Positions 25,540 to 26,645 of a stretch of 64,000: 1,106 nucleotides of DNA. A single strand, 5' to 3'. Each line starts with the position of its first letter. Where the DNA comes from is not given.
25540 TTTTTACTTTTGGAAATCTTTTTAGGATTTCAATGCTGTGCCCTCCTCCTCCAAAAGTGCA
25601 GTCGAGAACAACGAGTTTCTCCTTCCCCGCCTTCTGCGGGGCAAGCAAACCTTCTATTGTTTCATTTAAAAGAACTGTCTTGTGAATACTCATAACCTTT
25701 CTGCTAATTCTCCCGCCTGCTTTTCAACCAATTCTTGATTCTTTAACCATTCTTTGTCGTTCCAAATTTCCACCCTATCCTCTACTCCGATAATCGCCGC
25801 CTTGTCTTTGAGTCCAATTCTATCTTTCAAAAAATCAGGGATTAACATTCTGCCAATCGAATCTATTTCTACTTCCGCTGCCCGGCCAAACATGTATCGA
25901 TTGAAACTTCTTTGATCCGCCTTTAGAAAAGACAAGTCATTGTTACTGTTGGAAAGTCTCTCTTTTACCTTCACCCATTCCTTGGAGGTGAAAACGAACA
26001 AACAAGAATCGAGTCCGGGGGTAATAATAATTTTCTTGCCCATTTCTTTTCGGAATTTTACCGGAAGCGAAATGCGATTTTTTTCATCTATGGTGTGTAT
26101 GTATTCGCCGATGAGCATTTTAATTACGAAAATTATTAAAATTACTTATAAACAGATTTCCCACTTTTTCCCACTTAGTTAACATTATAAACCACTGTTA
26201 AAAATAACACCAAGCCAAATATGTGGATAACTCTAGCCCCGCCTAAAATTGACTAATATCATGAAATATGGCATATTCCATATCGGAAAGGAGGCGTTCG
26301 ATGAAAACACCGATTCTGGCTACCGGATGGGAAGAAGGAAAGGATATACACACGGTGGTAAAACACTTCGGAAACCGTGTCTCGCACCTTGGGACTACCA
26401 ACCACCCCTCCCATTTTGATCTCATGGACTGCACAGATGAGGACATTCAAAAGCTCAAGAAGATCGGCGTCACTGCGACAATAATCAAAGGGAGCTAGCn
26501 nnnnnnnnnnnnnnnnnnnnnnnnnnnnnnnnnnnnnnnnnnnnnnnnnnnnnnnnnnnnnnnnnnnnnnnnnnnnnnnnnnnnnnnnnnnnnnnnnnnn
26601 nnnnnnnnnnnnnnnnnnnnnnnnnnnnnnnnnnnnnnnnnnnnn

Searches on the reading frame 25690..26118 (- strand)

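Call 10: search_protein_families(library=pfam, proteins=[window:25690-26118:-], max_evalue=1)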
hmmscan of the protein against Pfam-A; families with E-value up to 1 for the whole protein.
window:25690-26118:- (142 aa): 1 family
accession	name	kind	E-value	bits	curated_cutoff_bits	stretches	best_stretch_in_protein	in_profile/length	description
PF02381.23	MraZ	-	6.6e-27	93.7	23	2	1-70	1-67/72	MraZ protein, putative antitoxin-like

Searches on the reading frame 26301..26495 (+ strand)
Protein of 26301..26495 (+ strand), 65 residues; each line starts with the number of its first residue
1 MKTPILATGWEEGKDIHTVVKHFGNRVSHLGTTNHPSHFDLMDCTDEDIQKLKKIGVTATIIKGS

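Call 10: search_protein_families(library=pfam, proteins=[window:26301-26495:+], max_evalue=1)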
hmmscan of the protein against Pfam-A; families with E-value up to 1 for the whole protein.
seq(65 aa): 0 families

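Call 11: search_protein_families(library=ncbifam, proteins=[window:26301-26495:+], max_evalue=1)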
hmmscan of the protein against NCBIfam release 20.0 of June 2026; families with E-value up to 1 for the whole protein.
seq(65 aa): 0 families

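Call 14: find_homologous_proteins(query=window:26301-26495:+, max_evalue=0.01)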
Query seq(65 aa) (65 aa): 1 proteins with E <= 0.01 among 1 candidates.
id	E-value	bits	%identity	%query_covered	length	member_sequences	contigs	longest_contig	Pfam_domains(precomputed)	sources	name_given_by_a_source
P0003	2.7e-37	143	100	100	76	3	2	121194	-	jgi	jgi:hypothetical protein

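Call 26: find_related_loci(query=A3, collection=metagenome_contigs, flank=3000)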
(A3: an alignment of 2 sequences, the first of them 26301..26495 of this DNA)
Query A3 (65 aa) in metagenome_contigs; peptide patterns used: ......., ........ (x = any residue, [..] = any of these).
137 stretches matched a pattern, but none encodes a relative of the query by tblastn (E <= 1e-3).

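Call 75: predict_structure(alignment_id=A8)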
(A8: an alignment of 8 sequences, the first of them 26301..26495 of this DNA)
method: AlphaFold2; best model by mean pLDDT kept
length: 65 residues; sequences in the alignment: 8
mean_pLDDT: 79.4   pTM: 0.60
mean pLDDT of the five models: 79.4, 77.7, 76.1, 75.8, 69.6
residues with pLDDT >= 90: 0; 70-90: 54; 50-70: 9; < 50: 2
segments of 3 or more residues with pLDDT < 50: none
pLDDT, mean of each block of 10 residues (from residue 1): 83 80 82 66 87 86 65
secondary structure, 60 per line:
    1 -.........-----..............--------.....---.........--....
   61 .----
elements in order: E2-10 H16-26 E27-29 E38-42 H46-54 E57-61
